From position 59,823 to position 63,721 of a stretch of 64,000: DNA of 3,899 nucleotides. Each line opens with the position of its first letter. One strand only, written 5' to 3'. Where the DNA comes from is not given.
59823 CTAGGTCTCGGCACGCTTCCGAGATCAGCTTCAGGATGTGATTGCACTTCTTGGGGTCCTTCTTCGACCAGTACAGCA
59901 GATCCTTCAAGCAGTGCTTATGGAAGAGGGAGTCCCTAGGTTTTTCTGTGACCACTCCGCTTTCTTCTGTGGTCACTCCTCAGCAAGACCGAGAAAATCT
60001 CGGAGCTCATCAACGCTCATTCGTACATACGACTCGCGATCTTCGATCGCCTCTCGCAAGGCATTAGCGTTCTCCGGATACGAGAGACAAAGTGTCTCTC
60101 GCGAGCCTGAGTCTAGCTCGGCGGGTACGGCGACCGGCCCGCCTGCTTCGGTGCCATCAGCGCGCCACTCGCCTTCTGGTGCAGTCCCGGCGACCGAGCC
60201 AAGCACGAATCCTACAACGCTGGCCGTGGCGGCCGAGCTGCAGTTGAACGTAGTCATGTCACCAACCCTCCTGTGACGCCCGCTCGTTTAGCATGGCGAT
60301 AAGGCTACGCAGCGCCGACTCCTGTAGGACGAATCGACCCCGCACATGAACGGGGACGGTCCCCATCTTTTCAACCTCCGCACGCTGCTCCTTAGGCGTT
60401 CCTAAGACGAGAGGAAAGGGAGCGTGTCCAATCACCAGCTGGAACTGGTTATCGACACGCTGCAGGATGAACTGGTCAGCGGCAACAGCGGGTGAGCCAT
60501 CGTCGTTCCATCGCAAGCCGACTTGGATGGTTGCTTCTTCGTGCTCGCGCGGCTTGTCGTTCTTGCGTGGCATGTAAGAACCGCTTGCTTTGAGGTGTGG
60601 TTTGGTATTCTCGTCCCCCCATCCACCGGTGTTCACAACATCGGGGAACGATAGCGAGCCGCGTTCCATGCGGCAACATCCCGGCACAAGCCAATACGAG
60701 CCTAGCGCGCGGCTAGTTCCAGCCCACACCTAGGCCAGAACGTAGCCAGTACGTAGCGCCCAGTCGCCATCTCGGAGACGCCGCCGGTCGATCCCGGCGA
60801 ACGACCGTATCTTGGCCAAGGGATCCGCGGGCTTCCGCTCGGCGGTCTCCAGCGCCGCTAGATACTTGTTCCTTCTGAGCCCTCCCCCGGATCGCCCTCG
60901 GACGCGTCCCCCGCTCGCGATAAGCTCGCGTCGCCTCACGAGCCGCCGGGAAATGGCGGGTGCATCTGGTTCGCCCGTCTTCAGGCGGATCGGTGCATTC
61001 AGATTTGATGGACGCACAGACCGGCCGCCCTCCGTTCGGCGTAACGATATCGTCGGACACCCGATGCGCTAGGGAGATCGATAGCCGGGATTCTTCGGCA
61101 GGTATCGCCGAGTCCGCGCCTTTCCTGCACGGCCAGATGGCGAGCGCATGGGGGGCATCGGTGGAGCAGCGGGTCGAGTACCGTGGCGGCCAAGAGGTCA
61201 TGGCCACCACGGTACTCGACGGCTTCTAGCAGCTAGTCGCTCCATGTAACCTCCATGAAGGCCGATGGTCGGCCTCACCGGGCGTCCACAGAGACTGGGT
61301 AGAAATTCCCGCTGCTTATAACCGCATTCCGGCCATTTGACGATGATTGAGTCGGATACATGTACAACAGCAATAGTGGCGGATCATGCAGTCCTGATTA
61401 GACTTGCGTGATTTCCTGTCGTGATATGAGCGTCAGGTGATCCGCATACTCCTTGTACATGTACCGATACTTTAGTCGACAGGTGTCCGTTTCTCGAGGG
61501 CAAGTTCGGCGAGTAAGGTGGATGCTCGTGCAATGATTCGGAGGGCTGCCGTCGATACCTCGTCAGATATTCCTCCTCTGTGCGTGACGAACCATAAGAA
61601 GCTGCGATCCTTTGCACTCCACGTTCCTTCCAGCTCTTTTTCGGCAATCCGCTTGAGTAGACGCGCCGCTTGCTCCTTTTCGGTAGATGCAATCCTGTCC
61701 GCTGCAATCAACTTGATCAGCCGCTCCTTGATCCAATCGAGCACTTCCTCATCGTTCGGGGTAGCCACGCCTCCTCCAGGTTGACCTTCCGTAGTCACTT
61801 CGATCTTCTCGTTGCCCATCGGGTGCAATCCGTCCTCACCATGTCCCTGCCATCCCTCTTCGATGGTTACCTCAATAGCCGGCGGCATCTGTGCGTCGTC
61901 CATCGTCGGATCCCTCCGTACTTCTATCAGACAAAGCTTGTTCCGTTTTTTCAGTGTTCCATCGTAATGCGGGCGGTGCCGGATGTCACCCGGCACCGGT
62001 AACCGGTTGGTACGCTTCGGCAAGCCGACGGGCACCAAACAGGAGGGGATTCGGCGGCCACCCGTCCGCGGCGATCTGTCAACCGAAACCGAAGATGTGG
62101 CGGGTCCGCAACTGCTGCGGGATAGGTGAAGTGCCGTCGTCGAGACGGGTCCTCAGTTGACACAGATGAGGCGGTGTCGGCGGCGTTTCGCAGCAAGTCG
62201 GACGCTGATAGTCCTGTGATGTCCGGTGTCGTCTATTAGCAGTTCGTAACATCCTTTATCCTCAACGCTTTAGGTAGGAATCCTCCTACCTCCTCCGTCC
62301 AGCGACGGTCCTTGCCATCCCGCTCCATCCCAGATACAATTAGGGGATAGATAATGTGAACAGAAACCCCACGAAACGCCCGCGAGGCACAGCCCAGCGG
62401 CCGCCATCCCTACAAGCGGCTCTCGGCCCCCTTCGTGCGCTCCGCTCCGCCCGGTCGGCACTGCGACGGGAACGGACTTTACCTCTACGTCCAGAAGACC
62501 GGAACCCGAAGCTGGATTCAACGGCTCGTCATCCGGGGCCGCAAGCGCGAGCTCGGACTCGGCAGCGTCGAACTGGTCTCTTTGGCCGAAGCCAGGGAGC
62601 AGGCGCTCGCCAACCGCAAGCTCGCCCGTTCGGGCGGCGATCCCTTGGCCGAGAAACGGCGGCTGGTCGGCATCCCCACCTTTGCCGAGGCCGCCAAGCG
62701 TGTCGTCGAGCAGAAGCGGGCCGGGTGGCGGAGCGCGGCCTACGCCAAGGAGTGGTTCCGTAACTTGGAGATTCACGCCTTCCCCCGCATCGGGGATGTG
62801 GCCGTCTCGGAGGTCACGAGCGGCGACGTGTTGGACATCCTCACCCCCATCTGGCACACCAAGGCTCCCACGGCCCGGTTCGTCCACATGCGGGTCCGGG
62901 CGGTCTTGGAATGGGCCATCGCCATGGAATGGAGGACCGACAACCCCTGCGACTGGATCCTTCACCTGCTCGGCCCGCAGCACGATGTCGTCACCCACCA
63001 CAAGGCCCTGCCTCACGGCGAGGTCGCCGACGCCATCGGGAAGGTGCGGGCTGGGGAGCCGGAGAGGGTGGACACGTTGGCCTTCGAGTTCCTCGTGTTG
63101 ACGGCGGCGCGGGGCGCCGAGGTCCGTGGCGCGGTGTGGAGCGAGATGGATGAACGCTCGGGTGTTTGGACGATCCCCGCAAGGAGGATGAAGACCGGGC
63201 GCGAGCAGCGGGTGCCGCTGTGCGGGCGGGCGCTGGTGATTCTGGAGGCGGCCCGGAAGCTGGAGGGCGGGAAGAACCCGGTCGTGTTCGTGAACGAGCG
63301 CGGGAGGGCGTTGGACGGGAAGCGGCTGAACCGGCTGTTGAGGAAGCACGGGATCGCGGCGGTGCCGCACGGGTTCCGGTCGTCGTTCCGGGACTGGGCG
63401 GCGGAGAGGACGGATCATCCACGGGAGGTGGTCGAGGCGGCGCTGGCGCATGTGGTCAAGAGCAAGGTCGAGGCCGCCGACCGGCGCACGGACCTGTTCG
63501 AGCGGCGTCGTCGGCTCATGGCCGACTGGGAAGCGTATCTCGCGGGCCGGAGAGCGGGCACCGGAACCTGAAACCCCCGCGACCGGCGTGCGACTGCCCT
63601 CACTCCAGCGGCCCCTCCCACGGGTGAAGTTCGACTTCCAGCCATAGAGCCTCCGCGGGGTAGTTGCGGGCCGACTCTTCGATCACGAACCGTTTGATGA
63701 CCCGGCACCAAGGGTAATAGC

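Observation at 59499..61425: Pair of ~120-bp imperfect direct repeats bracketing the yoeB/yefM-like module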

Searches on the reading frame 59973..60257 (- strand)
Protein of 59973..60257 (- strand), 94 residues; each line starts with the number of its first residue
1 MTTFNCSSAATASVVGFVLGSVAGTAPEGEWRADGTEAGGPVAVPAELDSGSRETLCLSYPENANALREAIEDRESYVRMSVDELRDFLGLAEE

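Call 14: search_protein_families(library=pfam, proteins=[window:59973-60257:-], max_evalue=0.01)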
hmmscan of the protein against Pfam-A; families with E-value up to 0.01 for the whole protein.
window:59973-60257:- (94 aa): 0 families

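Call 47: search_protein_families(library=pfam, proteins=[window:59973-60257:-], max_evalue=0.01)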
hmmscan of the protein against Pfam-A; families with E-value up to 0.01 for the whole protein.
window:59973-60257:- (94 aa): 0 families

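Call 56: find_encoding_contigs(protein=window:59973-60257:-, flank=10000, max_places=10)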
Protein window:59973-60257:- (94 aa): no gene with exactly this product is on record in the collection.

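Call 59: search_protein_families(library=ncbifam, proteins=[window:59973-60257:-], max_evalue=0.001)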
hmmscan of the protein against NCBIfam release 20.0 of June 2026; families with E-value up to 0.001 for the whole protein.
window:59973-60257:- (94 aa): 0 families

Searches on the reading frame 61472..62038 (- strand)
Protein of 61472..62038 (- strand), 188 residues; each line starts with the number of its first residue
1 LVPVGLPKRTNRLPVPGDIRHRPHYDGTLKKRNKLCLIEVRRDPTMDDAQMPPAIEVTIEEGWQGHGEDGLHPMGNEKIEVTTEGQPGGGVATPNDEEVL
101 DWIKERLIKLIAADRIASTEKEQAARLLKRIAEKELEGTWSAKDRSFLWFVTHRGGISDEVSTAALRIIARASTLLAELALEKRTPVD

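Call 14: search_protein_families(library=pfam, proteins=[window:61472-62038:-], max_evalue=0.01)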
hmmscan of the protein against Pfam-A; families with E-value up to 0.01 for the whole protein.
window:61472-62038:- (188 aa): 0 families

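Call 17: find_encoding_contigs(protein=window:61475-62038:-, flank=10000, max_places=10)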
Protein window:61475-62038:- (188 aa): no gene with exactly this product is on record in the collection.

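Call 47: search_protein_families(library=pfam, proteins=[window:61472-62038:-], max_evalue=0.01)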
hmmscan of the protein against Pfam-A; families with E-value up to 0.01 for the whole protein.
window:61472-62038:- (188 aa): 0 families

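Call 59: search_protein_families(library=ncbifam, proteins=[window:61472-62038:-], max_evalue=0.001)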
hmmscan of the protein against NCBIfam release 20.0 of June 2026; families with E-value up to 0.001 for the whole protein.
window:61472-62038:- (188 aa): 0 families

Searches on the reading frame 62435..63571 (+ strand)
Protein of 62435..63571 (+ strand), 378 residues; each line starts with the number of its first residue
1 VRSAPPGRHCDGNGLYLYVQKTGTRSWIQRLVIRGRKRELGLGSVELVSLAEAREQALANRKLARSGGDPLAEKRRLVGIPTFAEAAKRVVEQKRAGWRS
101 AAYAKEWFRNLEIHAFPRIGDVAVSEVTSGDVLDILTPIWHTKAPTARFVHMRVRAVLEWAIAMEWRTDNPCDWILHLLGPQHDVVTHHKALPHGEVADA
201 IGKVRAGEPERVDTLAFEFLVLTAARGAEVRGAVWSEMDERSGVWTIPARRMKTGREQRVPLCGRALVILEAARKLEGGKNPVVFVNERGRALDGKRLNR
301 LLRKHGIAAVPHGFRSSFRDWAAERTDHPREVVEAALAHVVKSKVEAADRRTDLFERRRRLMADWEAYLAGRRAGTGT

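Call 14: search_protein_families(library=pfam, proteins=[window:62435-63571:+], max_evalue=0.01)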
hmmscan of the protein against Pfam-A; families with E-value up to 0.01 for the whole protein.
window:62435-63571:+ (378 aa): 4 families
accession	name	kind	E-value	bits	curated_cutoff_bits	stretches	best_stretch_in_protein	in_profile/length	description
PF22022.2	Phage_int_M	-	2.3e-21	76.2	27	1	83-172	1-90/96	Phage integrase central domain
PF13356.12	Arm-DNA-bind_3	-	4.7e-17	62.3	27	1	8-76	16-82/83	Arm DNA-binding domain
PF00589.27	Phage_integrase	-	5.6e-11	43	27.1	1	211-344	22-161/172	Phage integrase family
PF23236.1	WH2_Lhr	-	0.00071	20.5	27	0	48-104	8-62/105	Large helicase-related protein, winged-helix domain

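Call 59: search_protein_families(library=ncbifam, proteins=[window:62435-63571:+], max_evalue=0.001)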
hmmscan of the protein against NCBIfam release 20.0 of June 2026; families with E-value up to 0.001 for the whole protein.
window:62435-63571:+ (378 aa): 1 family
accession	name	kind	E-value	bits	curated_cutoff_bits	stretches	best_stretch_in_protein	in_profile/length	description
NF007246.0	PRK09692.1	domain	1.1e-34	119.8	434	1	10-369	26-393/413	integrase domain-containing protein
